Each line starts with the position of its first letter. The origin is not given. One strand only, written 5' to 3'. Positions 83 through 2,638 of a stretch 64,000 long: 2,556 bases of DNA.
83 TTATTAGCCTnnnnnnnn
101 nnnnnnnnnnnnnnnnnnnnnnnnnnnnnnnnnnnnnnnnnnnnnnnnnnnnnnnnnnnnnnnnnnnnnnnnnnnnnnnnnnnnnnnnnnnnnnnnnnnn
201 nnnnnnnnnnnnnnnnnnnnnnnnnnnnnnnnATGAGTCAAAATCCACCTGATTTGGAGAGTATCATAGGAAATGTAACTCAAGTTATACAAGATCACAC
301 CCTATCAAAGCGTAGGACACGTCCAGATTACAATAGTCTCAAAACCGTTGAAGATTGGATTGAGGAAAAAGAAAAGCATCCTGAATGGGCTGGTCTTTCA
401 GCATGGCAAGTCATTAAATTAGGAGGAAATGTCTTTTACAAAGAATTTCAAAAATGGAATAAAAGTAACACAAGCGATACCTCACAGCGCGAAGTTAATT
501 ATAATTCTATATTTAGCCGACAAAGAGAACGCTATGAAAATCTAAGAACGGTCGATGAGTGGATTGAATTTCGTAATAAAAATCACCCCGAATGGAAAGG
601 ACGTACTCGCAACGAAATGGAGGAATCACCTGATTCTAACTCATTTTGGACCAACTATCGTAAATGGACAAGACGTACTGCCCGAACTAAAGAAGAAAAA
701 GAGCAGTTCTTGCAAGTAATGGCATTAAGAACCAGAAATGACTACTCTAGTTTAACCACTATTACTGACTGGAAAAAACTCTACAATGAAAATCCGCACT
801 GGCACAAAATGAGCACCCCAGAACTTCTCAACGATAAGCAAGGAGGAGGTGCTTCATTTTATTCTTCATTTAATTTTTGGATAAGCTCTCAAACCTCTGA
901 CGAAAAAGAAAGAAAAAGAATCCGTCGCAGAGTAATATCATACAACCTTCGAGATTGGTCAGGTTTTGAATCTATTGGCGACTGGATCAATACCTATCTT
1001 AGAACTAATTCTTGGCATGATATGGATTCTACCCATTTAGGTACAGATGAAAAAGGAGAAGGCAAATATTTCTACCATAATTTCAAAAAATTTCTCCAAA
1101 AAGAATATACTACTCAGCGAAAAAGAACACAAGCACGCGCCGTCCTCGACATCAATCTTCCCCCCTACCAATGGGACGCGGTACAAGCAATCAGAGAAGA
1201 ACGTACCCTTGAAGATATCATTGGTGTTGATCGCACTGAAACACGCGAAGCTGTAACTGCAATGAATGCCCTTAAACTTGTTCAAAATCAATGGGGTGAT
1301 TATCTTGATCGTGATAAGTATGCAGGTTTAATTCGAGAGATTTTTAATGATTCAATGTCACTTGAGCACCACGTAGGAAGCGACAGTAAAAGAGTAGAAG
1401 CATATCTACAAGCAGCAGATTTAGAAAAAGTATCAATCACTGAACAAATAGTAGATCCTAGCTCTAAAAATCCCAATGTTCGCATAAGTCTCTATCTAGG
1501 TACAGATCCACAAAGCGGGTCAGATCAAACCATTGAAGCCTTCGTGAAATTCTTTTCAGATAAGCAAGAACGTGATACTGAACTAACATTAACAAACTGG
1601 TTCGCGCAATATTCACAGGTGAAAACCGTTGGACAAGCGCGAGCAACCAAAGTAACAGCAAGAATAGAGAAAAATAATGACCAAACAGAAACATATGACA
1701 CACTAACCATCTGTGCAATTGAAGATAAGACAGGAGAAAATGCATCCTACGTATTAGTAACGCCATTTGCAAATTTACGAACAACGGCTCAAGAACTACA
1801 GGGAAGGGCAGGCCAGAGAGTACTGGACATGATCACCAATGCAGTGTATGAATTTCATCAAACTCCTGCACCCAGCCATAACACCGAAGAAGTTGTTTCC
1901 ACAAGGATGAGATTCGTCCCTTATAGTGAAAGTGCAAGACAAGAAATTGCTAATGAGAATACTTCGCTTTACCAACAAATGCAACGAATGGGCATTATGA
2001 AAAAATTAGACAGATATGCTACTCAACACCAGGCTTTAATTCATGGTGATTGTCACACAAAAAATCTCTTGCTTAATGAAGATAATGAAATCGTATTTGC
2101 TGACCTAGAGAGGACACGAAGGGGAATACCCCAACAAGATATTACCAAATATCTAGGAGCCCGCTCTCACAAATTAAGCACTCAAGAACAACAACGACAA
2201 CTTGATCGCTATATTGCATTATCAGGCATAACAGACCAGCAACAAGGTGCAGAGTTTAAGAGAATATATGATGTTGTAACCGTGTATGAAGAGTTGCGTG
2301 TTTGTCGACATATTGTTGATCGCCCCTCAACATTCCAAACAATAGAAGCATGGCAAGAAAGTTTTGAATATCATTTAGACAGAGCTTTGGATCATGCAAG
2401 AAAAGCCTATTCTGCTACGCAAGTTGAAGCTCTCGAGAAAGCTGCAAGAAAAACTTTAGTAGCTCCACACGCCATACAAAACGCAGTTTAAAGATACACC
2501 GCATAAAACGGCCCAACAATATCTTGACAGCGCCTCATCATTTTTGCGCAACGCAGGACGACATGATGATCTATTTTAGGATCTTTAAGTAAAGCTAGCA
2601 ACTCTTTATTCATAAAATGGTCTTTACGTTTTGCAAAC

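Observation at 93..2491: Unannotated ribbon-helix-helix ORF translationally coupled to a HipA/APH-like kinase: a possible kinase-type toxin-antitoxin or regulatory pair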

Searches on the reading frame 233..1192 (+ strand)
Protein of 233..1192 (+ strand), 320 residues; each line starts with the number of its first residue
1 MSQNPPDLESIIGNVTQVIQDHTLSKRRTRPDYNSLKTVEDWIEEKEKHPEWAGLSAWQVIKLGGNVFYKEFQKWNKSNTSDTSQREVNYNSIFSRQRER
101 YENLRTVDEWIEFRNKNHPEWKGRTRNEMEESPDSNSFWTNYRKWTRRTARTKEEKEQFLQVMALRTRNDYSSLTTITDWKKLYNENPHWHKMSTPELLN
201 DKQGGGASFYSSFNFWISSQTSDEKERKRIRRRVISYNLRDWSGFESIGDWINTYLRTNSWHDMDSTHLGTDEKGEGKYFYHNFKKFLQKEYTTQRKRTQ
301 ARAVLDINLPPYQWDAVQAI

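Call 66: predict_structure(alignment_id=A6)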
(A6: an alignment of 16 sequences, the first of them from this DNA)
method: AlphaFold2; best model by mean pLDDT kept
length: 320 residues; sequences in the alignment: 16
mean_pLDDT: 83.6   pTM: 0.43
mean pLDDT of the five models: 83.6, 81.5, 80.7, 80.7, 79.6
residues with pLDDT >= 90: 140; 70-90: 124; 50-70: 48; < 50: 8
segments of 3 or more residues with pLDDT < 50: 23-27
pLDDT, mean of each block of 10 residues (from residue 1): 61 61 55 95 96 89 93 97 95 81 93 89 80 87 95 91 68 94 89 82 86 96 92 73 79 83 85 81 92 91 71 52
secondary structure, 60 per line:
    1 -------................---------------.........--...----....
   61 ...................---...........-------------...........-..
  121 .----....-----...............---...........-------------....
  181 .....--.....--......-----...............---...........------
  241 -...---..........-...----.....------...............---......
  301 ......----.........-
elements in order: H8-23 H39-47 H57-79 H83-93 H107-117 H126-129 H135-149 H153-163 H177-185 H188-192 H195-200 H206-220 H224-234 H248-257 H266-270 H277-291 H295-306 H311-319

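Call 85: fold_search(model_id=the predicted structure, library=pdb)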
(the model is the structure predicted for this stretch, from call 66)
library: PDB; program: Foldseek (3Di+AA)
matches with E <= 10: 232; with E <= 0.001: 0
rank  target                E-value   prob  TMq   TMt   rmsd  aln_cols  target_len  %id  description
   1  4gpk_G                4.5e-01  0.14  0.15  0.15  23.1       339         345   10  Crystal structure of NprR in complex with its cognate peptide NprX (released 2013-07-03)
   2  9mk9_B                7.1e-01  0.16  0.18  0.16  20.0       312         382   10  Structure of the IFIT2-IFIT3 heterodimer from Mus musculus (released 2025-03-12)
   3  7qtt_X                7.4e-01  0.20  0.18  0.22  17.2       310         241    9  Structural organization of a late activated human spliceosome (Baqr, core region) (released 2023-05-10)
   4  5gmk_d                7.4e-01  0.13  0.14  0.09  20.8       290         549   10  Cryo-EM structure of the Catalytic Step I spliceosome (C complex) at 3.4 angstrom resolution (released 2016-08-17)
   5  6j6g_d                7.8e-01  0.10  0.14  0.09  19.9       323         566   11  Cryo-EM structure of the yeast B*-a2 complex at an average resolution of 3.2 angstrom (released 2019-04-24)
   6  8j0n_B                8.1e-01  0.12  0.16  0.16  15.3       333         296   11  cryo-EM structure of human EMC (released 2024-04-03)
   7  9l5r_J                8.9e-01  0.13  0.15  0.10  19.9       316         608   10  Cryo-EM structure of the thermophile spliceosome (state ILS) (released 2025-03-12)
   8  7b9v_S                8.9e-01  0.10  0.16  0.12  20.8       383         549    9  Yeast C complex spliceosome at 2.8 Angstrom resolution with Prp18/Slu7 bound (released 2021-03-10)
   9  8qdv_E                9.8e-01  0.12  0.13  0.17  19.9       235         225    9  Structure of 14-3-3 zeta delta C with the bivalent tau-pS214-pS324 peptide (released 2024-09-11)
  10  7lcy_A                1.0e+00  0.13  0.15  0.14  20.5       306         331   13  Crystal structure of the ligand-free ARM domain from Drosophila SARM1 (released 2021-03-10)
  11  8chy                  1.1e+00  0.11  0.16  0.18  14.7       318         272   14  Crystal structure of an 8-repeat consensus TPR superhelix with Zinc. (released 2024-02-21)
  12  6eww_C                1.2e+00  0.08  0.11  0.14  19.7       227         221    8  Structure of 14-3-3 zeta in complex with CaMKK2 14-3-3 binding motif (released 2017-11-15)
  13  8eoi_B                1.4e+00  0.10  0.16  0.17  17.7       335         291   10  Structure of a human EMC:human Cav1.2 channel complex in GDN detergent (released 2023-05-24)
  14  4gpk_L                1.5e+00  0.08  0.16  0.15  22.9       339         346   10  Crystal structure of NprR in complex with its cognate peptide NprX (released 2013-07-03)
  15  9qhb                  1.5e+00  0.07  0.15  0.16  16.1       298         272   14  Crystal structure of 16-repeat CTPR protein with eliminated coordination sites (released 2025-10-22)
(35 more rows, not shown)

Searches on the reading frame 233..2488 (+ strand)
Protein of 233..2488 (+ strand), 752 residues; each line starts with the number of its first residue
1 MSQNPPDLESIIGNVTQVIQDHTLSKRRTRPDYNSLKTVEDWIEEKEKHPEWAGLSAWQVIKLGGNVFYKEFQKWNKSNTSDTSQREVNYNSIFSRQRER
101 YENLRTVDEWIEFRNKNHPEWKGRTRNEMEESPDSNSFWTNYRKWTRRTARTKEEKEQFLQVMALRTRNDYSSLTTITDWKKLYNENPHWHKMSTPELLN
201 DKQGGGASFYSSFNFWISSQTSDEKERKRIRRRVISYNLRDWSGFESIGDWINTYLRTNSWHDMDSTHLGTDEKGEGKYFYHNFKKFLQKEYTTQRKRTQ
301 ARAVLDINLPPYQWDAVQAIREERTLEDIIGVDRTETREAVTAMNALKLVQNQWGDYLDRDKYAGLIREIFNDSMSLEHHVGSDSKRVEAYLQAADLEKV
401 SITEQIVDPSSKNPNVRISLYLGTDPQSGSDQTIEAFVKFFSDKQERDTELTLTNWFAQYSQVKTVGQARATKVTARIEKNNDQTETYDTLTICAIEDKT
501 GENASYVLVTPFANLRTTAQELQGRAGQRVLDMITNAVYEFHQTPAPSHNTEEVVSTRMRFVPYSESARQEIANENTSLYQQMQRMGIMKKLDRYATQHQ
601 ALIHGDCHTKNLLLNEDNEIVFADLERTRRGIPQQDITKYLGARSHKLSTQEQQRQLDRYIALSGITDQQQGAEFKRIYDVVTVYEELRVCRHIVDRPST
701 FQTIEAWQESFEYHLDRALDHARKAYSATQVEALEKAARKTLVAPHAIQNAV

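Call 3: search_protein_families(library=pfam, proteins=[window:233-2488:+], max_evalue=1)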
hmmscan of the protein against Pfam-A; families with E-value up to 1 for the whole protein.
window:233-2488:+ (752 aa): 3 families
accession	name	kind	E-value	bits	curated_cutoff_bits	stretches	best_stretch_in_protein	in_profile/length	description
PF01636.29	APH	-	3.1e-10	40.6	23.2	1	506-672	71-236/239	Phosphotransferase enzyme family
PF02958.26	EcKL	-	4.8e-05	23.3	22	1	570-643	190-263/294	Ecdysteroid kinase-like family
PF01163.29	RIO1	-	0.091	12.8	22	1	543-625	71-148/187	RIO domain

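Call 4: search_protein_families(library=ncbifam, proteins=[window:233-2488:+], max_evalue=1)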
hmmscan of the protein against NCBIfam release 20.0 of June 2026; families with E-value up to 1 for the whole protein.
window:233-2488:+ (752 aa): 7 families
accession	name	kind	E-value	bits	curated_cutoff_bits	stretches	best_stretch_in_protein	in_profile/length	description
NF008738.0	PRK11768.1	equivalog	2.2e-06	27.3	194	1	572-652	167-247/327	serine/threonine protein kinase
NF000029.2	APH_9_Ib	exception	1.9e-05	23.8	675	1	561-716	180-322/330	aminoglycoside O-phosphotransferase APH(9)-Ib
TIGR01767.2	MTRK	equivalog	8.8e-05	21.8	275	1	585-647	211-272/401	S-methyl-5-thioribose kinase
NF033068.1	APH_3p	equivalog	0.00059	19.4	205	1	499-660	73-235/255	APH(3') family aminoglycoside O-phosphotransferase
NF053880.1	SprCtKinCotIBac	equivalog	0.0073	15.3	550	1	576-700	182-305/328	spore coat kinase CotI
NF038156.1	lant_syn_V_LxmK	equivalog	0.01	14.9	315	1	576-643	162-233/347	class V lanthionine synthetase subunit LxmK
NF011460.0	PRK14879.1-1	equivalog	0.016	14.3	199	1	574-637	103-166/232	Kae1-associated kinase Bud32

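Call 5: find_homologous_proteins(query=window:233-2488:+)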
Query window:233-2488:+ (752 aa): 1 proteins with E <= 0.001 among 6762 candidates.
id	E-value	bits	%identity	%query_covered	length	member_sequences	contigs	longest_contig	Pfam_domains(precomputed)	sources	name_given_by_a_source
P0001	0.0e+0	1714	100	100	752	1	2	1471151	PF01636.30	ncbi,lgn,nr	ncbi:phosphotransferase [Candidatus Woesearchaeota archaeon]|nr:phosphotransferase [Candidatus Woese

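Call 8: find_encoding_contigs(protein=P0001, flank=10000, max_places=6)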
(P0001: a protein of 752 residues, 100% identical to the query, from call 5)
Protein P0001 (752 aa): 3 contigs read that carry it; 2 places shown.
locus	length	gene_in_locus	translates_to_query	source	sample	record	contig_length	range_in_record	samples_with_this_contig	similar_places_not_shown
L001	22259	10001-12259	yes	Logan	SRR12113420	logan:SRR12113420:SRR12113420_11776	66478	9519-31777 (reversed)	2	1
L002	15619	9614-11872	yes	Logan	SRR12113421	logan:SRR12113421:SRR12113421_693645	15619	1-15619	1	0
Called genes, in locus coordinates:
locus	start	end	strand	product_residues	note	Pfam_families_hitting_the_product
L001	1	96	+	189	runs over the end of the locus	-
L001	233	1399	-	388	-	PF00438:S-AdoMet_synt_N, PF02772:S-AdoMet_synt_M, PF02773:S-AdoMet_synt_C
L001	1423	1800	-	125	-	-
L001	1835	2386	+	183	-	PF12844:HTH_19 (weak), PF01381:HTH_3, PF13560:HTH_31 (weak), PF00571:CBS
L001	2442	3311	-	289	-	PF23435:DUF7121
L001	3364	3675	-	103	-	-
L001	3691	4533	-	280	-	PF00466:Ribosomal_L10, PF17777:RL10P_insert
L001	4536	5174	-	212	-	PF00687:Ribosomal_L1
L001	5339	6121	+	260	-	PF00535:Glycos_transf_2, PF10111:Glyco_tranf_2_2, PF13641:Glyco_tranf_2_3, PF13632:Glyco_trans_2_3 (weak)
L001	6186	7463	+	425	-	PF02403:Seryl_tRNA_N, PF00587:tRNA-synt_2b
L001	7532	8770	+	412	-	PF13385:Laminin_G_3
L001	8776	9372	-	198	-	-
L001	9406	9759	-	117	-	-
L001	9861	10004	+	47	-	-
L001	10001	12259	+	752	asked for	PF01636:APH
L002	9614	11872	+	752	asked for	PF01636:APH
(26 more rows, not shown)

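Call 9: search_solved_structures(query=window:233-2488:+, max_evalue=1, show_alignments=2)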
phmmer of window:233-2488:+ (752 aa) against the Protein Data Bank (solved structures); distinct sequences matched with E-value up to 1: 0.

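Call 23: search_protein_representatives(protein=window:233-2488:+)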
Query: 752 residues. Proteins with E-value up to 0.001 (for the whole library): 99; up to 1e-10: 68; up to 1e-30: 26. The best 99 are listed.
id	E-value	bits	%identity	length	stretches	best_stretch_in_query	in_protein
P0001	0.0e+00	1714.4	100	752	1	1-752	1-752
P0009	5.8e-75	270.0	37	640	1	327-739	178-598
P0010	9.0e-67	242.9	30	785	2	338-742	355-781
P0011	1.2e-60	222.6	34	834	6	27-232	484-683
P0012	1.5e-53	199.2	30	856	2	342-735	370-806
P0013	2.7e-50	188.4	30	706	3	13-292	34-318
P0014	3.1e-45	171.7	32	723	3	557-727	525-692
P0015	4.1e-45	171.3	30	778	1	321-731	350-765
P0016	1.6e-44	169.3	29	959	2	336-738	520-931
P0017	2.6e-43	165.4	30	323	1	420-743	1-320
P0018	1.8e-41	159.3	27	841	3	339-723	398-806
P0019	2.0e-38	149.2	29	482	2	30-262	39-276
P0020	2.6e-38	148.8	33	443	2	11-232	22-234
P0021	5.8e-38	147.7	27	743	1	301-741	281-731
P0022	6.3e-38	147.5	36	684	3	97-255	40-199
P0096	6.3e-06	41.8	30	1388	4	589-661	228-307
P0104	7.2e-04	35.0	25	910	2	525-653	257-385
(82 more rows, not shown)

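Call 26: search_protein_families(library=pfam, alignment_id=A1, max_evalue=0.001)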
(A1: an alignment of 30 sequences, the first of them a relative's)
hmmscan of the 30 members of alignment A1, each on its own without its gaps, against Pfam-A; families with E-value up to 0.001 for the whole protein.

A. member 1, P0011 (834 aa): 0 families

B. families by the number of members that match (of 30 scanned): 24 families
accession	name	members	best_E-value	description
PF08241.18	Methyltransf_11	2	3.1e-08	Methyltransferase domain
PF09373.15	PMBR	2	1.8e-06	Pseudomurein-binding repeat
PF02958.26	EcKL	1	6.9e-172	Ecdysteroid kinase-like family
PF07914.17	DUF1679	1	7e-60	Uncharacterized oxidoreductase dhs-27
PF01636.29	APH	1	5.9e-39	Phosphotransferase enzyme family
PF00176.29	SNF2-rel_dom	1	2.4e-16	SNF2-related domain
PF00271.37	Helicase_C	1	4.1e-11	Helicase conserved C-terminal domain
PF00270.35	DEAD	1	5.3e-08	DEAD/DEAH box helicase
PF10923.14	BrxC_BrxD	1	2.8e-07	BREX system ATP-binding protein BrxC/D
PF01633.27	Choline_kinase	1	6e-07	Choline/ethanolamine kinase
PF14528.11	LAGLIDADG_3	1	1.3e-06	LAGLIDADG-like domain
PF10009.15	DUF2252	1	6.4e-06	Uncharacterized protein conserved in bacteria (DUF2252)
PF13256.11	DUF4047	1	1e-05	Domain of unknown function (DUF4047)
PF04851.21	ResIII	1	3e-05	Type III restriction enzyme, res subunit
PF13649.12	Methyltransf_25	1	3.5e-05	Methyltransferase domain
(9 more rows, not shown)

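Call 70: search_protein_families(library=padloc, proteins=[window:233-2488:+], max_evalue=0.01)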
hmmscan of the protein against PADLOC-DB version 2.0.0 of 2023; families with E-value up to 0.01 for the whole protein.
window:233-2488:+ (752 aa): 0 families
